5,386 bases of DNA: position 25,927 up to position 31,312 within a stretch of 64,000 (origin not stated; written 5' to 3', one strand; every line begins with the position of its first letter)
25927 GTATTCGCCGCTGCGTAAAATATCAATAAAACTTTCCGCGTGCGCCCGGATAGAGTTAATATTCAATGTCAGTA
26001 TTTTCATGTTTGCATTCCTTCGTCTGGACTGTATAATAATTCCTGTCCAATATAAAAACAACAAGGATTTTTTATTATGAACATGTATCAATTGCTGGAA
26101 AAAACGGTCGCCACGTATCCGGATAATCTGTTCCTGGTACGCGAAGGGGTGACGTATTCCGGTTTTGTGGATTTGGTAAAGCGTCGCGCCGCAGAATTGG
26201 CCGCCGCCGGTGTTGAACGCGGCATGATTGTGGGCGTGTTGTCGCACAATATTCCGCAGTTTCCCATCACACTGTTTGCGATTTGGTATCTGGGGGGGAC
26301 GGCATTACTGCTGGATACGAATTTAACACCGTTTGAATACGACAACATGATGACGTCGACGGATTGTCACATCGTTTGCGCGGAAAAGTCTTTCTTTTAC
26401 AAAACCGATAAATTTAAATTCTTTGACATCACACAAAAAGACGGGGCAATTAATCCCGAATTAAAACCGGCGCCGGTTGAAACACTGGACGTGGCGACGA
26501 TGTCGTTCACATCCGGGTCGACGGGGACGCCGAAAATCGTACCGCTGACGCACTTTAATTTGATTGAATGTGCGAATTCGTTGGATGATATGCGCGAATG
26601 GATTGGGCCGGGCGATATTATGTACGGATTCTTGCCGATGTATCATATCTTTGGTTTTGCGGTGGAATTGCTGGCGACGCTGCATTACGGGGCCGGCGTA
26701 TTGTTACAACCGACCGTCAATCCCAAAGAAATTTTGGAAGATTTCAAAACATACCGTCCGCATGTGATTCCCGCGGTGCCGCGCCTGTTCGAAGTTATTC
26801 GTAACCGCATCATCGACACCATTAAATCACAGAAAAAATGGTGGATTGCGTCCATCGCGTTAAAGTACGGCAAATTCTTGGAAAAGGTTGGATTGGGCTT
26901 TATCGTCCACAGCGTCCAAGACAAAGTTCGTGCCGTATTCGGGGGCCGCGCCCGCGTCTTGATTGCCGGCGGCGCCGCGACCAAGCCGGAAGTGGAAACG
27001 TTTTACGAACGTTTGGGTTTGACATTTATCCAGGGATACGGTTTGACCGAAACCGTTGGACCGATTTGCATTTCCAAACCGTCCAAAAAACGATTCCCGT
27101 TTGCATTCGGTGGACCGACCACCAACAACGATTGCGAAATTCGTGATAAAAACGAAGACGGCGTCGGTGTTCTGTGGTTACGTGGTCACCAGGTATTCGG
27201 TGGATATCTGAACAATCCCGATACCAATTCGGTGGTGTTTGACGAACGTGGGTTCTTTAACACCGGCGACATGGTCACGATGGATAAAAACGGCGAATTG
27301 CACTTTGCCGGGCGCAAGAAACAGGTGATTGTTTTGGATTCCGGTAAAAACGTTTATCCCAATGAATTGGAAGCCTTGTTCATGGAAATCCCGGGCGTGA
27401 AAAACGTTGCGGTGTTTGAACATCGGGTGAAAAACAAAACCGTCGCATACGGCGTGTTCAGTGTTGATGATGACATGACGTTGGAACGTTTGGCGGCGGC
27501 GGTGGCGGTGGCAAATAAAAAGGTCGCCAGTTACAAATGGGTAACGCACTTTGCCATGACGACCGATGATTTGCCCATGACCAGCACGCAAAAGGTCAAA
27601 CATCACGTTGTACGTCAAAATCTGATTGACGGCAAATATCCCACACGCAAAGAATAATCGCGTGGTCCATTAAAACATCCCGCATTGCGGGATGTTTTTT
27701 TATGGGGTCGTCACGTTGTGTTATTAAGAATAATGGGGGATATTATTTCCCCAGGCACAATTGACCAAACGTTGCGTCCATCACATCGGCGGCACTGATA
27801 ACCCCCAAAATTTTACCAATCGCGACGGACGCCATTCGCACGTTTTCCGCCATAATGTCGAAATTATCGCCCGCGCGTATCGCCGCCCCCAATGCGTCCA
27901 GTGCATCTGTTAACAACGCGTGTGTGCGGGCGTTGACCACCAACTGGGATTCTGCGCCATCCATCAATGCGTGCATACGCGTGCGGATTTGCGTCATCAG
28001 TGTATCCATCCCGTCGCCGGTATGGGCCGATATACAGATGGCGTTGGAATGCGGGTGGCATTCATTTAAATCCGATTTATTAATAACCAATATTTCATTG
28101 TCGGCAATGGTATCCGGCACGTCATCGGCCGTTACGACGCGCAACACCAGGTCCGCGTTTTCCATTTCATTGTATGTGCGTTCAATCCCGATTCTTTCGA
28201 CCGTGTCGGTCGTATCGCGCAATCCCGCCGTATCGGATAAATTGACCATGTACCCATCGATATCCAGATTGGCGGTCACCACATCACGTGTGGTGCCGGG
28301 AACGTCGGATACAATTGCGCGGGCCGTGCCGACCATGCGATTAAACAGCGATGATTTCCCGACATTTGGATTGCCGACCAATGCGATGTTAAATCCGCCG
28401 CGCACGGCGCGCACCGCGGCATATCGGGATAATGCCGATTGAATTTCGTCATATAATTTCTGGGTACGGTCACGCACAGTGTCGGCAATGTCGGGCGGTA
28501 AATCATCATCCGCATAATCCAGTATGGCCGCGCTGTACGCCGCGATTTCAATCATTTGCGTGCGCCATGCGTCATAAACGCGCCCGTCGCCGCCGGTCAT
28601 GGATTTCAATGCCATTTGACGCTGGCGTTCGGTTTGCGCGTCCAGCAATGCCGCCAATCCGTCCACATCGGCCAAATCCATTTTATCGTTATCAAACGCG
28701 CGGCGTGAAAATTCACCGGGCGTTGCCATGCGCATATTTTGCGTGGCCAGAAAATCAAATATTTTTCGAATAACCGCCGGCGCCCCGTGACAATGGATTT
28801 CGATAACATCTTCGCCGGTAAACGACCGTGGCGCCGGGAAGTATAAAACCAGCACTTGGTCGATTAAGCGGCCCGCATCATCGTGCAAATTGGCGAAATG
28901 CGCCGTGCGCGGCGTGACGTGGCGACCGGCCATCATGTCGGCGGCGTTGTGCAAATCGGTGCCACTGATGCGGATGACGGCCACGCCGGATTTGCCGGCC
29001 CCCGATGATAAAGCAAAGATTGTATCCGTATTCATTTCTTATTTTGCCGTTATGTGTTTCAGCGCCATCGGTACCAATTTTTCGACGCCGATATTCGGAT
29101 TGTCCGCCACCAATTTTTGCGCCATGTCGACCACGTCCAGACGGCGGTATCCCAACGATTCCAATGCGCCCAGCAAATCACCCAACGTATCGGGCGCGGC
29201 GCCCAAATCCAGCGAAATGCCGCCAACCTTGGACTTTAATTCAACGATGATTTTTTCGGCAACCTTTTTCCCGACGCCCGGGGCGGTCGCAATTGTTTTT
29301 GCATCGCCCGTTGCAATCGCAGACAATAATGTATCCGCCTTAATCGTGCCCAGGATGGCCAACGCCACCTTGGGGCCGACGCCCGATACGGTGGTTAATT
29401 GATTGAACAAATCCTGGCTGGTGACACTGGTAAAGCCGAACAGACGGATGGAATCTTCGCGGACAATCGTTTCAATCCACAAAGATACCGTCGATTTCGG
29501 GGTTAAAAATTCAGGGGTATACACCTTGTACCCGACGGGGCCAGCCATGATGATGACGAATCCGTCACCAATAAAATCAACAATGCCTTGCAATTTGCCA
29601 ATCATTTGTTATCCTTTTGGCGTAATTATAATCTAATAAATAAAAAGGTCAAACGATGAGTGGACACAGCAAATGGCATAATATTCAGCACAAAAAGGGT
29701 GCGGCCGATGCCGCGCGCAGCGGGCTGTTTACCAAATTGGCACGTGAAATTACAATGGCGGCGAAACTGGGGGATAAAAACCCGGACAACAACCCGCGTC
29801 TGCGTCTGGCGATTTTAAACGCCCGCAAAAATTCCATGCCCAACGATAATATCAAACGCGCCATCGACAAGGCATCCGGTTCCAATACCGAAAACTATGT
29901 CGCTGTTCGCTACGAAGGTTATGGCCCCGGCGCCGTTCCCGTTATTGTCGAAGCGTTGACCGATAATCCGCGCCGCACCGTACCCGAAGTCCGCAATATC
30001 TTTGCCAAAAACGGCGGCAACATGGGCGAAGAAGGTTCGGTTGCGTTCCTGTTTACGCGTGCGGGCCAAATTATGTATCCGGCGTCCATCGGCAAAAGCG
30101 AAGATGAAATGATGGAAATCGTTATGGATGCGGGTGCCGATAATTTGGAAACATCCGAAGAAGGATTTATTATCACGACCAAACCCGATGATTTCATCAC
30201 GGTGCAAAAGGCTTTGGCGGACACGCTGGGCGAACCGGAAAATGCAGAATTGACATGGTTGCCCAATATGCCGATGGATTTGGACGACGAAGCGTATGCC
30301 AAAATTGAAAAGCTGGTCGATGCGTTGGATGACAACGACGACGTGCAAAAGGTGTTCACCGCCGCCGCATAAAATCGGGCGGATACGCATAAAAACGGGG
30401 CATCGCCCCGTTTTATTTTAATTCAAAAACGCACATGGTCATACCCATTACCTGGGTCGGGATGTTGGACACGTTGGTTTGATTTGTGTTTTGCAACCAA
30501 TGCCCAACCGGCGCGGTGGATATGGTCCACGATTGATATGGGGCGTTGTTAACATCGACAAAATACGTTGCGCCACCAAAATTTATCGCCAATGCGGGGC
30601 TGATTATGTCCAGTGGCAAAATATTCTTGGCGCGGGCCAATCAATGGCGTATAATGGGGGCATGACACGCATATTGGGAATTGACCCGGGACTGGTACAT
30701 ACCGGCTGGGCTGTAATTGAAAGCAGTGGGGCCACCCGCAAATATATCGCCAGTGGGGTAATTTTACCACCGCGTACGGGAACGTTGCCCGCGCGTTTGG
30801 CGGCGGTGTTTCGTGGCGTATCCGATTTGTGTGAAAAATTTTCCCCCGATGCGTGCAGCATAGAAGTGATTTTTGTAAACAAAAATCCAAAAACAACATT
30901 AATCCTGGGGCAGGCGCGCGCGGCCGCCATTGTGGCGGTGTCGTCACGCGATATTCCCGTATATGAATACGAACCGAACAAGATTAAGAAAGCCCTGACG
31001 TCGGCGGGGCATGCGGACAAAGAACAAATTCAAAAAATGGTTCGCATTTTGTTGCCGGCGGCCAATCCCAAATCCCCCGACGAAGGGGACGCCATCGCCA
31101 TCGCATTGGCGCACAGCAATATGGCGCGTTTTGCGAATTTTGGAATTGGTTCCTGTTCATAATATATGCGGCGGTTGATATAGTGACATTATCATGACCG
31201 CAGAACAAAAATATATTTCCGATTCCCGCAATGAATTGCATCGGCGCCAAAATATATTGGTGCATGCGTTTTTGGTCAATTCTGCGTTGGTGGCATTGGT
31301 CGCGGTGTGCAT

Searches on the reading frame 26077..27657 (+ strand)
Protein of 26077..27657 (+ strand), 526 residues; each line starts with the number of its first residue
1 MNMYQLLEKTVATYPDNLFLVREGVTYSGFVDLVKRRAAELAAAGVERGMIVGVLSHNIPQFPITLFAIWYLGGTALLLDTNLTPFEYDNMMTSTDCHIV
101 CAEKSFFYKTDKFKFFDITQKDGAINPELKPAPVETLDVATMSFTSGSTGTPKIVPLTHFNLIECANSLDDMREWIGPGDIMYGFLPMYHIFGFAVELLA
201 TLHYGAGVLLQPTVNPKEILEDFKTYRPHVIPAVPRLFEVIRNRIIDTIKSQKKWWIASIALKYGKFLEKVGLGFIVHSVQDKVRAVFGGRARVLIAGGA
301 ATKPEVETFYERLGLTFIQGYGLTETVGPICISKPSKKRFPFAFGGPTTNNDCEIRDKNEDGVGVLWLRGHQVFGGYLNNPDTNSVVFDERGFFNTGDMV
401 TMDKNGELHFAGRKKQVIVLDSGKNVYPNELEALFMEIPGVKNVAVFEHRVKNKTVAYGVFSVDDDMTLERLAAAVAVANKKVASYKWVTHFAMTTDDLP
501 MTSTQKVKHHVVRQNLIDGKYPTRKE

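Call 50: search_protein_families(library=pfam, proteins=[window:26077-27657:+], max_evalue=0.00001)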
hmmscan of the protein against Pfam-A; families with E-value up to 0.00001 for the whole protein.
window:26077-27657:+ (526 aa): 1 family
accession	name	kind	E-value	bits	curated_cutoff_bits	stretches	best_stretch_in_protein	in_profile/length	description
PF00501.34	AMP-binding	-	3.4e-62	210.9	29.9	1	7-378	1-384/384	AMP-binding enzyme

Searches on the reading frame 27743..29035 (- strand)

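Call 50: search_protein_families(library=pfam, proteins=[window:27743-29035:-], max_evalue=0.00001)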
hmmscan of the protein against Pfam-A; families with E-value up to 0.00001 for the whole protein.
window:27743-29035:- (430 aa): 4 families
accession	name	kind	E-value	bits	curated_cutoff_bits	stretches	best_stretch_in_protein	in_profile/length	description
PF10396.14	TrmE_N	-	7.1e-39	133.1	29.8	1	5-118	1-117/117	GTP-binding protein TrmE N-terminus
PF12631.12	MnmE_helical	-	2e-35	123.3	40.1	1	121-427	1-211/211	MnmE helical domain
PF01926.29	MMR_HSR1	-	2.8e-25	89.1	21.9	1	216-316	1-97/113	50S ribosome-binding GTPase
PF02421.24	FeoB_N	-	1.2e-12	48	27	1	216-305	2-90/156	Ferrous iron transport protein B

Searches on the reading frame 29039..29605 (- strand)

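Call 50: search_protein_families(library=pfam, proteins=[window:29039-29605:-], max_evalue=0.00001)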
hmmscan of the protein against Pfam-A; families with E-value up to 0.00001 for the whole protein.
window:29039-29605:- (188 aa): 3 families
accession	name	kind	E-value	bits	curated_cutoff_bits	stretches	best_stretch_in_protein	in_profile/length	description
PF14520.12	HHH_5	-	5.2e-16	59.3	27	1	67-124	1-56/57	Helix-hairpin-helix domain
PF01330.27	RuvA_N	-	6e-14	52.3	23.6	1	1-57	1-61/61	RuvA N terminal domain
PF00633.29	HHH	-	1.4e-08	34.6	24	0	68-85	11-28/30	Helix-hairpin-helix motif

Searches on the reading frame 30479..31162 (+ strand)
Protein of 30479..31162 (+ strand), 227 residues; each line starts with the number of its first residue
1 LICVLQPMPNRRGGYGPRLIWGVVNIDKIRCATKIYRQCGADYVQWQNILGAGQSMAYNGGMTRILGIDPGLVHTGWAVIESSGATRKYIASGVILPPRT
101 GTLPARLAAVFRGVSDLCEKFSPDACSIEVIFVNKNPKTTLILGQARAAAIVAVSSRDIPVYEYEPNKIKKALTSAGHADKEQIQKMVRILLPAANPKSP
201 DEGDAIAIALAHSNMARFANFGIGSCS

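Call 50: search_protein_families(library=pfam, proteins=[window:30479-31162:+], max_evalue=0.00001)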
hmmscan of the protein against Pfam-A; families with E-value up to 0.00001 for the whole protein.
window:30479-31162:+ (227 aa): 1 family
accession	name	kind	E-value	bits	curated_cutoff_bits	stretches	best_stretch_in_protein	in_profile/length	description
PF02075.23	RuvC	-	1.6e-42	145.3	22.2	1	65-212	1-148/148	Crossover junction endodeoxyribonuclease RuvC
